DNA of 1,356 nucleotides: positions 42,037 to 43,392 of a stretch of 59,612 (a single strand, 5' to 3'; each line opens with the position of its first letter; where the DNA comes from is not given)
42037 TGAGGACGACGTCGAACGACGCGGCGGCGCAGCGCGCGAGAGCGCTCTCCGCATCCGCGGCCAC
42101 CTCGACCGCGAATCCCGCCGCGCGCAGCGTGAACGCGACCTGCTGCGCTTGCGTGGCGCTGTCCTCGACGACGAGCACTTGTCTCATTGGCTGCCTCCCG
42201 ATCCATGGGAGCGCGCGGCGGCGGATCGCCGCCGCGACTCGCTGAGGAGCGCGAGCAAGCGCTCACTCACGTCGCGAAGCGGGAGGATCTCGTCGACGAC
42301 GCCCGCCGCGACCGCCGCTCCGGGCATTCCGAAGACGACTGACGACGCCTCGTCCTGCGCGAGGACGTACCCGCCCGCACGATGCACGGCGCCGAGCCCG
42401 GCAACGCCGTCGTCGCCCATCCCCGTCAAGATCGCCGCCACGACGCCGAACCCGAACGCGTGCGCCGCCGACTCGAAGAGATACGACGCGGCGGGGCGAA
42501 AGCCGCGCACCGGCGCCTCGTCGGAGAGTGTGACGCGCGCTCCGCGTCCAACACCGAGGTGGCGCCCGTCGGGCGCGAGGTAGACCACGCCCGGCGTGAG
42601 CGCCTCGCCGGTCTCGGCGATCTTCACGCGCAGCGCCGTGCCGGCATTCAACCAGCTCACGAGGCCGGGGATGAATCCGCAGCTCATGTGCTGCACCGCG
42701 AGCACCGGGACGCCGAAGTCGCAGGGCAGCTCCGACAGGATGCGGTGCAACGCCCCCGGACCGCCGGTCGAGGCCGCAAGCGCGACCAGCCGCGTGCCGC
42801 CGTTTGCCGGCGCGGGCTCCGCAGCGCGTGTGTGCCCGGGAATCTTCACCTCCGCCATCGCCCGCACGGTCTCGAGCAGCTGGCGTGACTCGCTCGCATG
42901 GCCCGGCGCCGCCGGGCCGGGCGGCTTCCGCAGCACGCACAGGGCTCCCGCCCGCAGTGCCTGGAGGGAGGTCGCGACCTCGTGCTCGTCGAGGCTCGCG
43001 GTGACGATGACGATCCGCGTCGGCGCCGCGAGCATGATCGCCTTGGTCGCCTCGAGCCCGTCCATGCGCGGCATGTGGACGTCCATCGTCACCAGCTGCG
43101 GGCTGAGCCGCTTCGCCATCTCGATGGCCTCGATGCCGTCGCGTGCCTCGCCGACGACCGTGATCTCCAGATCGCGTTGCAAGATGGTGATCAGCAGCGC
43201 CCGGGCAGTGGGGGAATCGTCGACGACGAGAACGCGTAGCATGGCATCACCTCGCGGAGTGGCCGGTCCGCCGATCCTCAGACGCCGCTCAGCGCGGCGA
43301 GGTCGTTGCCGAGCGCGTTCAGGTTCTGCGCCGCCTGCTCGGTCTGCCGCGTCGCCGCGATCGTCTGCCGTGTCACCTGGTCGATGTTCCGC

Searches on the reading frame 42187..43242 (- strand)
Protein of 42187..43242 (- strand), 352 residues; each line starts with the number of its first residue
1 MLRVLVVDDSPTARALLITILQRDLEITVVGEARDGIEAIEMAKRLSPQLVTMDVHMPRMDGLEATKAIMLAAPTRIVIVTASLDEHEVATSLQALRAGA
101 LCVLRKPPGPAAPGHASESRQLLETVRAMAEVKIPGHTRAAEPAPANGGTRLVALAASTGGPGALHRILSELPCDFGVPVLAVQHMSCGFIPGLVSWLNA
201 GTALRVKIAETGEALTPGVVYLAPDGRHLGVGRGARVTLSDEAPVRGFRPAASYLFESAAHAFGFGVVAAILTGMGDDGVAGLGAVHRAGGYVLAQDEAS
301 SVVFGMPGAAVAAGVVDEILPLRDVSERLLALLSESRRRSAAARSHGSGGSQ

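Call 16: search_protein_families(library=pfam, proteins=[window:42187-43242:-], max_evalue=0.001)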
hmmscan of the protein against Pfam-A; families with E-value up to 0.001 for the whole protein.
window:42187-43242:- (352 aa): 2 families
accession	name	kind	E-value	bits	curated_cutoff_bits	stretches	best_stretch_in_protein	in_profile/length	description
PF01339.22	CheB_methylest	-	1.6e-57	194.5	24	1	153-329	1-174/174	CheB methylesterase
PF00072.30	Response_reg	-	2.2e-20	73.3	30.2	1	4-108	1-101/111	Response regulator receiver domain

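Call 41: search_solved_structures(query=window:42187-43242:-, max_evalue=1e-20, show_alignments=1)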
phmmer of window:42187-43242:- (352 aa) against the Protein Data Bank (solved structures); distinct sequences matched with E-value up to 1e-20: 6.
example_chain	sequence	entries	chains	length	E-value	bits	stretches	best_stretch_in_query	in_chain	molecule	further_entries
6ymz_A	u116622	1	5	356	1.3e-64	222.3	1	2-336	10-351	Protein-glutamate methylesterase/protein-glutamine glutaminase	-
1a2o_A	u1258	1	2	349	3.4e-59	204.5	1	2-335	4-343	CHEB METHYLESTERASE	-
7esg_A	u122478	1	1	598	4.8e-48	167.9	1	2-330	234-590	Glutathione S-transferase,Protein-glutamate methylesterase/protein-glutamine glutaminase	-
1chd_A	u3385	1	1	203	2.7e-38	135.8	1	145-335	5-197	CHEB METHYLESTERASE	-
3sft_A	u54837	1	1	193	1.5e-35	126.8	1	151-332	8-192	Chemotaxis response regulator protein-glutamate methylesterase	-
3t8y_A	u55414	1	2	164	3.7e-25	92.7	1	2-130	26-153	Chemotaxis response regulator protein-glutamate methylesterase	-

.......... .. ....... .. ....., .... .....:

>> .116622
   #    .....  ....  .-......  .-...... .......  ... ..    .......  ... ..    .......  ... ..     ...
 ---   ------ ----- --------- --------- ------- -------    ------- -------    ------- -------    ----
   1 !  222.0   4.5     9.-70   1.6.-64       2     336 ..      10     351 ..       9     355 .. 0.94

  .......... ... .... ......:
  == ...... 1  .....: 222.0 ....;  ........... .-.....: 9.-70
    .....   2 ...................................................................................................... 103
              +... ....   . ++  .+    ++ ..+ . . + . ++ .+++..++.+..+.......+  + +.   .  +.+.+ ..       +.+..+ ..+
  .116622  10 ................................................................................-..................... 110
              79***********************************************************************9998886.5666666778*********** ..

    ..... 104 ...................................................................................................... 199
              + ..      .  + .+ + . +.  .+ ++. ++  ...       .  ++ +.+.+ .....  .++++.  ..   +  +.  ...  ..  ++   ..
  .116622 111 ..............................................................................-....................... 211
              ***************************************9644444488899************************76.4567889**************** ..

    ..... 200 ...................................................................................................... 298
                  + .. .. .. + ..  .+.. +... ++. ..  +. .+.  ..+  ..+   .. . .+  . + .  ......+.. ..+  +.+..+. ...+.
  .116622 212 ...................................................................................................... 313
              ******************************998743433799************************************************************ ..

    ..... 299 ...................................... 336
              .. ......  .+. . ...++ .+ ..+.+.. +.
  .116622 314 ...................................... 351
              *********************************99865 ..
